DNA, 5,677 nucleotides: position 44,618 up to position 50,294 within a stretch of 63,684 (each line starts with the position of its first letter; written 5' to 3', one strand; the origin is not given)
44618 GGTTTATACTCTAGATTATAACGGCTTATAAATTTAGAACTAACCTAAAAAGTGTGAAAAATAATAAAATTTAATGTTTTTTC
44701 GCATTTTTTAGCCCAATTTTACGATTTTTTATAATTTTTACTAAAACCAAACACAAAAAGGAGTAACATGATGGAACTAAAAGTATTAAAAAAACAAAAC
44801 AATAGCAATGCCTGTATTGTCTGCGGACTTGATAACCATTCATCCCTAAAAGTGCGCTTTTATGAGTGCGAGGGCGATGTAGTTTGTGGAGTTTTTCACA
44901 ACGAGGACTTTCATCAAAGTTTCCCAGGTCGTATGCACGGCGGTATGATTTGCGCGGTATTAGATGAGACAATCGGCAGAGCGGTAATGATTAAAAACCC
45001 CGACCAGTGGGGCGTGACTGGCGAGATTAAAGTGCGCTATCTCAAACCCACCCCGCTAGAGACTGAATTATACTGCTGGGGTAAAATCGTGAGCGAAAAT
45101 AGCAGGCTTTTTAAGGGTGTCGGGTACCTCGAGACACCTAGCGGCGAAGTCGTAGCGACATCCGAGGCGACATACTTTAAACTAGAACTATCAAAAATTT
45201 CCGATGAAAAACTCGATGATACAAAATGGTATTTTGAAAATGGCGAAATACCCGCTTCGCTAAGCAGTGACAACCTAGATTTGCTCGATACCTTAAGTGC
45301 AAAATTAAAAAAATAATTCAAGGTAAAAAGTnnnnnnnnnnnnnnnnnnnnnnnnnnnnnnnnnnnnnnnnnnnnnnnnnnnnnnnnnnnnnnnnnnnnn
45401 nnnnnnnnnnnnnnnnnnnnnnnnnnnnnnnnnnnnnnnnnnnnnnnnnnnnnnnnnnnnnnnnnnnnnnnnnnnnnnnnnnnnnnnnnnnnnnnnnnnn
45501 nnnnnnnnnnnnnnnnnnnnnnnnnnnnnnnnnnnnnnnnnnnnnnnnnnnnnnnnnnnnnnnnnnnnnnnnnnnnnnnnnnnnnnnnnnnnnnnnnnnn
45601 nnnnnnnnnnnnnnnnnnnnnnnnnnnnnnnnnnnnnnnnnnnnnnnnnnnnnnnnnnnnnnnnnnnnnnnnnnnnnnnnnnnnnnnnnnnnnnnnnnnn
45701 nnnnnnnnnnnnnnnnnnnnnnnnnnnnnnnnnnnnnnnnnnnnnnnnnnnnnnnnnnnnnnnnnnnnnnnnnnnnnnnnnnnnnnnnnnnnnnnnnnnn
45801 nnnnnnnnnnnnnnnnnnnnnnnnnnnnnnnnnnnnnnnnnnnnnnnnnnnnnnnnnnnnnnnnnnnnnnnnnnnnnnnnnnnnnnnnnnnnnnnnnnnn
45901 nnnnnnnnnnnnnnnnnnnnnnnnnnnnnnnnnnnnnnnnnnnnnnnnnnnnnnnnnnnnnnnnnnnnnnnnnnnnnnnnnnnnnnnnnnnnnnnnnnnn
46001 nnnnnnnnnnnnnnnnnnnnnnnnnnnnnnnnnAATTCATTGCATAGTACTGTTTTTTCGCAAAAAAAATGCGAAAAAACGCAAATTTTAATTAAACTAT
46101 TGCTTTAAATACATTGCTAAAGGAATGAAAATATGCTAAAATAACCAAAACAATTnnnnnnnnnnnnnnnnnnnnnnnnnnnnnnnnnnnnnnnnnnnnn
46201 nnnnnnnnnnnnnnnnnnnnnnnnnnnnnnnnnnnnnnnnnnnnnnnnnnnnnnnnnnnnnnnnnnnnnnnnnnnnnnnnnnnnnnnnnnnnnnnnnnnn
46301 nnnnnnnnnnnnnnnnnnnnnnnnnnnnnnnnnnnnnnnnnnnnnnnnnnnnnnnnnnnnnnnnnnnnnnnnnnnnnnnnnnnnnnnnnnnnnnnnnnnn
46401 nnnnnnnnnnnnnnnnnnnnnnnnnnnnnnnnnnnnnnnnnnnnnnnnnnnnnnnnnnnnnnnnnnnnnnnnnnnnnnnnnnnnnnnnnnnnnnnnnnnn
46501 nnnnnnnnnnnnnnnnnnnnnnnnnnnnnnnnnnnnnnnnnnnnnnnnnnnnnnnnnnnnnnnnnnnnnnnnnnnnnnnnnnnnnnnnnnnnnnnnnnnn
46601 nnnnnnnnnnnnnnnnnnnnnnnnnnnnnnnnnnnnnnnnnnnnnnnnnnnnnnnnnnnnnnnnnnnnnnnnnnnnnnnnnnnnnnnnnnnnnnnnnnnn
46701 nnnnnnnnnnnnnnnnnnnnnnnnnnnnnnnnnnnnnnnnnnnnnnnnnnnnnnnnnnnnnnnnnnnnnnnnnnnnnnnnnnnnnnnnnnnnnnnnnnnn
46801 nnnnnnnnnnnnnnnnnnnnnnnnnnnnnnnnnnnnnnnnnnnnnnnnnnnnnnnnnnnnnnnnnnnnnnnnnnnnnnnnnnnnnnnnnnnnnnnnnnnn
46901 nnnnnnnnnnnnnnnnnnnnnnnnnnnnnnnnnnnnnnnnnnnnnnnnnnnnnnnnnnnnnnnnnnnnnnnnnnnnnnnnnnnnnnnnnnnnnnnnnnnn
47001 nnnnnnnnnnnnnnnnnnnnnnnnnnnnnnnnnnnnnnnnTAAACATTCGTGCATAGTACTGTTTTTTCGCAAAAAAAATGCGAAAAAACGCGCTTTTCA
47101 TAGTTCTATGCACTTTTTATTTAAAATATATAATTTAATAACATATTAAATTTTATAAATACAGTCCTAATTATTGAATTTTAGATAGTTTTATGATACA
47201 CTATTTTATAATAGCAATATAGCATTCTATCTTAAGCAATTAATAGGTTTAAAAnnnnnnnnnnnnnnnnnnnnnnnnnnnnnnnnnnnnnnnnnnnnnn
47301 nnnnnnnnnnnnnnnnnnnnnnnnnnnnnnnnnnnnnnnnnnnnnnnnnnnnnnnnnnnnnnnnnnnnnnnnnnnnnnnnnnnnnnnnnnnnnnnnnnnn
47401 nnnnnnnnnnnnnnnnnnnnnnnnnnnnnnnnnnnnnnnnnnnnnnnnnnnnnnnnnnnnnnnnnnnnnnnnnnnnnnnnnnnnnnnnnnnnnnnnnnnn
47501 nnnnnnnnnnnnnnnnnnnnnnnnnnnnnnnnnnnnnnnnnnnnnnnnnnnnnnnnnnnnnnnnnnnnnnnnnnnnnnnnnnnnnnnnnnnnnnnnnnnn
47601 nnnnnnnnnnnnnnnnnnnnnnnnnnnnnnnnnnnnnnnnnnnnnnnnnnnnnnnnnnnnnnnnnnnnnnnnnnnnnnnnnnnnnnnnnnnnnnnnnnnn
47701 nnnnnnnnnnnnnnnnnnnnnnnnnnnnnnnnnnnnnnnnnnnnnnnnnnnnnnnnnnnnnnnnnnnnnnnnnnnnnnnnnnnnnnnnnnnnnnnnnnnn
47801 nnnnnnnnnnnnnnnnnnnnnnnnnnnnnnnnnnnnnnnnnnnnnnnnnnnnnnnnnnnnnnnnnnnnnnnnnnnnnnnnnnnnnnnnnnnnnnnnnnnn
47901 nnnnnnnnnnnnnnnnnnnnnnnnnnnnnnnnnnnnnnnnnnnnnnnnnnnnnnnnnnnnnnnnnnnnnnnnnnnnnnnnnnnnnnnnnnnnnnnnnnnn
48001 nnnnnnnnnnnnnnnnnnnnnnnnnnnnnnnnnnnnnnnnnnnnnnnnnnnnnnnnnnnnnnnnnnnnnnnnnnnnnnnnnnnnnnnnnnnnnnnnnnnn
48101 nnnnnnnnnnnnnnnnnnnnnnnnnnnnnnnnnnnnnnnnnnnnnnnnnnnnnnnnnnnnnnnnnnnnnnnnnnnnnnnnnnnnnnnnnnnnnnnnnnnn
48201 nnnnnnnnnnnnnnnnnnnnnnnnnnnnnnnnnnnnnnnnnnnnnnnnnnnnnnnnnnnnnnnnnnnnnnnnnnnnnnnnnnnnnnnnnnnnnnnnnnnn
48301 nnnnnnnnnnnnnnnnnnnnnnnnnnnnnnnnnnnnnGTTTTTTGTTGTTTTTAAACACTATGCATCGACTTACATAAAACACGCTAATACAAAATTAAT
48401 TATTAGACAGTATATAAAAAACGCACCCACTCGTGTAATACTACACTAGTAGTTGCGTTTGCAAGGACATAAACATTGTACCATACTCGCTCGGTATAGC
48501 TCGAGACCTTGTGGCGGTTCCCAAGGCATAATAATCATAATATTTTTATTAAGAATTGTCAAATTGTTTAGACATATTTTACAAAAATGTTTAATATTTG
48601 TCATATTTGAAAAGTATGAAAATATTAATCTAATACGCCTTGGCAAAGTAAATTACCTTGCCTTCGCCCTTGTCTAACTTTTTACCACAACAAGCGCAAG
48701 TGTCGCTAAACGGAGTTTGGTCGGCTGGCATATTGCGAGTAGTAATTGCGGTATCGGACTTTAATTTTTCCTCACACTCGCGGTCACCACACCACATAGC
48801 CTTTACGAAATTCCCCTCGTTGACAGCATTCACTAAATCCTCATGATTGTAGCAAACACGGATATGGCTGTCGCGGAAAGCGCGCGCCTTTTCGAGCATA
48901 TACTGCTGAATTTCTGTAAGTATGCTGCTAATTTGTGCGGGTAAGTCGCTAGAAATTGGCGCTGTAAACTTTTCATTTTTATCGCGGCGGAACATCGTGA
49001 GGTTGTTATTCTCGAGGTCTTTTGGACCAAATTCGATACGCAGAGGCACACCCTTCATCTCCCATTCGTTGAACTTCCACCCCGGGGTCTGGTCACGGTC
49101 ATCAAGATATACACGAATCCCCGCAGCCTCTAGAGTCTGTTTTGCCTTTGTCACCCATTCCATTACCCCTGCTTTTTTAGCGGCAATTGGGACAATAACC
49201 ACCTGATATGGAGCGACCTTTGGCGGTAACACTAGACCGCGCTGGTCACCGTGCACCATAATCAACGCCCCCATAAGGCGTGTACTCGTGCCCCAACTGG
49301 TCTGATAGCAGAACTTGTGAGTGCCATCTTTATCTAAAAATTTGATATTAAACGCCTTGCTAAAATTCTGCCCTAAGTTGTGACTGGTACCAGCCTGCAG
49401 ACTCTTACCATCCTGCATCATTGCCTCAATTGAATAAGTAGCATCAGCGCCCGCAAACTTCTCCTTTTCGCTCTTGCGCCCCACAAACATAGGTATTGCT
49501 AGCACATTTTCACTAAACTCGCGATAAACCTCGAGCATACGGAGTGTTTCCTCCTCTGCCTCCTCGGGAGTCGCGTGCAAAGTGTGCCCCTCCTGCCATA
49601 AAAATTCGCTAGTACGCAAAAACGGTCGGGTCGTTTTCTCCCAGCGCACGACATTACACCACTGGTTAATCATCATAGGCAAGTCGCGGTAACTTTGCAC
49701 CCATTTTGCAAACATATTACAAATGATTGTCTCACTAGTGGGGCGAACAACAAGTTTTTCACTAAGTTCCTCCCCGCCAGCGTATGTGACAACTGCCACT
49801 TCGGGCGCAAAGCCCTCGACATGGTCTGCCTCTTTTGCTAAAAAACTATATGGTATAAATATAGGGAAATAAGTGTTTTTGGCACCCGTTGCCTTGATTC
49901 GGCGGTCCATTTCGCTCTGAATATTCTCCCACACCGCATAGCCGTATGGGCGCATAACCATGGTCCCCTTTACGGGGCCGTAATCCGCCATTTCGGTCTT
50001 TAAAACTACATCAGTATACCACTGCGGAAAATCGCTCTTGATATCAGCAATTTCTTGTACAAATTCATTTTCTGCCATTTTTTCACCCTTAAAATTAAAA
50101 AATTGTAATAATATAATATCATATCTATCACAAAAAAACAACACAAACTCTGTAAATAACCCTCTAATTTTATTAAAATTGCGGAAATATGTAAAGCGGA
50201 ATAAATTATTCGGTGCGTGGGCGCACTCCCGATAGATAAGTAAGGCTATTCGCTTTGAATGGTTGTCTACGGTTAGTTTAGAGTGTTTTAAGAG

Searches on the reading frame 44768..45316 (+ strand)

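Call 31: search_protein_families(library=pfam, proteins=[window:44768-45316:+], max_evalue=0.00001)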
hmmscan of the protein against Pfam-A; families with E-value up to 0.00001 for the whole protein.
window:44768-45316:+ (182 aa): 1 family
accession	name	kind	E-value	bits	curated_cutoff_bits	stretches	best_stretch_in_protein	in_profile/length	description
PF03061.28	4HBT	-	1.7e-07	31.9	20.6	1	54-115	2-64/79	Thioesterase superfamily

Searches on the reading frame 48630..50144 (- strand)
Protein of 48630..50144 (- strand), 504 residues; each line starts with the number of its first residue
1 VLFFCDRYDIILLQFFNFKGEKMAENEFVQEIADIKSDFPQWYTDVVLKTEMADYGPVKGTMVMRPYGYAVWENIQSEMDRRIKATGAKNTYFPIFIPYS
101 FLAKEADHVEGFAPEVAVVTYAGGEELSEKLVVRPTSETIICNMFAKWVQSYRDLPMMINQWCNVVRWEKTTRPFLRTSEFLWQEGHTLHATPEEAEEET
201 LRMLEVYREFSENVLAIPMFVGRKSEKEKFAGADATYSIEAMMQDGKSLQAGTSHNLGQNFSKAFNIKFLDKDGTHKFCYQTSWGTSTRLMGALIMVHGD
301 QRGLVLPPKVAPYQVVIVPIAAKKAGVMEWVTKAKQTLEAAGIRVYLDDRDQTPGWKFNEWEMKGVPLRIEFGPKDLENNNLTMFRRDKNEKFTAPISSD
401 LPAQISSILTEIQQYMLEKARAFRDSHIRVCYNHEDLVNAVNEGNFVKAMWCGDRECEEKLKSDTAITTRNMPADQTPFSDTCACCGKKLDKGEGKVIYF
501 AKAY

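Call 13: search_protein_families(library=pfam, proteins=[window:48630-50144:-])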
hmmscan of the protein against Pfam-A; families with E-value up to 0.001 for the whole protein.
window:48630-50144:- (504 aa): 3 families
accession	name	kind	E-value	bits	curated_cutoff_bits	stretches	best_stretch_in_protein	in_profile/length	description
PF00587.30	tRNA-synt_2b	-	3.6e-26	92.8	29.3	1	126-295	6-176/179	tRNA synthetase class II core domain (G, H, P, S and T)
PF03129.25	HGTP_anticodon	-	3e-21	75.8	21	1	314-398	1-85/94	Anticodon binding domain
PF09180.16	ProRS-C_1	-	7e-18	65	31.5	1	435-504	2-71/71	Prolyl-tRNA synthetase, C-terminal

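Call 14: find_encoding_contigs(protein=window:48630-50144:-, flank=3000, max_places=10)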
Protein window:48630-50144:- (504 aa): no gene with exactly this product is on record in the collection.

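Call 27: find_encoding_contigs(protein=window:48630-50078:-, flank=3000, max_places=10)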
Protein window:48630-50078:- (482 aa): 1 contig read that carries it; 1 place shown.
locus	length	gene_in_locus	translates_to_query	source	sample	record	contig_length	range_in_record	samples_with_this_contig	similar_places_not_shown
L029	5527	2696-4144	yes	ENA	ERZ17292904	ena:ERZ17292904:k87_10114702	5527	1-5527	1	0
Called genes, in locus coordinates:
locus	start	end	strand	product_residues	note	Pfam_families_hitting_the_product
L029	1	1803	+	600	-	?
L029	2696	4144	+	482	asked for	PF00587:tRNA-synt_2b, PF03129:HGTP_anticodon, PF09180:ProRS-C_1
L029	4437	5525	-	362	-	?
